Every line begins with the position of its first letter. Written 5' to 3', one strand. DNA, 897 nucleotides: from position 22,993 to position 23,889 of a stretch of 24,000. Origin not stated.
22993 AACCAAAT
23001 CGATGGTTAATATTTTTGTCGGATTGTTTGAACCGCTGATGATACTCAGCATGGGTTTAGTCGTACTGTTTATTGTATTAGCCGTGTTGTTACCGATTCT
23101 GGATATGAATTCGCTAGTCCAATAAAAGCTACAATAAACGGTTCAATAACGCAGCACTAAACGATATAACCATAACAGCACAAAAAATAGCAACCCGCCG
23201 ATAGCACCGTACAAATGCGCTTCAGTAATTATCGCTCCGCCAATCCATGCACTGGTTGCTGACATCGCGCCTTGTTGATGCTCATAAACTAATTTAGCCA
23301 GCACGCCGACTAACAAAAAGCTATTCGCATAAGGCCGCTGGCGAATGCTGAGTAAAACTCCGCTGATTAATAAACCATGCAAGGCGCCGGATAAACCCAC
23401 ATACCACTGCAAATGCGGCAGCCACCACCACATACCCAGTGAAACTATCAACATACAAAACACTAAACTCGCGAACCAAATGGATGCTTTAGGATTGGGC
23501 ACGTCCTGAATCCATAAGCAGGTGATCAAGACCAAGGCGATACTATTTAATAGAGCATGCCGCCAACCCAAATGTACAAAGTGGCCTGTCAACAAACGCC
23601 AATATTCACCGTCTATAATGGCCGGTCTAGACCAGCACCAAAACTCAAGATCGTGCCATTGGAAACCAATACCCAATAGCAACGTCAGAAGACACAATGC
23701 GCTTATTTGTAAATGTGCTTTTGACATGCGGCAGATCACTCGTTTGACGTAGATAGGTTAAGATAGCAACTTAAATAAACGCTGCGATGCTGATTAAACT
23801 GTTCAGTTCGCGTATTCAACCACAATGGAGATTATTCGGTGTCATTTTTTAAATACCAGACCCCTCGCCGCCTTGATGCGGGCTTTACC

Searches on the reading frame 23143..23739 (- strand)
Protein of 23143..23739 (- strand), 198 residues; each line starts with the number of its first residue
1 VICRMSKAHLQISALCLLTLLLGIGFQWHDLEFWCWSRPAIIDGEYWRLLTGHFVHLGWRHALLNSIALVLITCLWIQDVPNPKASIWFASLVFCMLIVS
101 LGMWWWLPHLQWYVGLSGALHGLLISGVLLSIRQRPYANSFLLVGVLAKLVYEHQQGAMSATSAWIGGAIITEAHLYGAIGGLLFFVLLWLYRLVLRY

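Call 70: search_protein_families(library=pfam, proteins=[window:23143-23739:-], max_evalue=0.001)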
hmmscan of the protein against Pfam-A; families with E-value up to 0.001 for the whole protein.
window:23143-23739:- (198 aa): 1 family
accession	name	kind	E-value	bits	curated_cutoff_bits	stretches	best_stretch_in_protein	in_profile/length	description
PF01694.28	Rhomboid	-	1.4e-11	45.2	22.6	1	44-190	2-141/143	Rhomboid domain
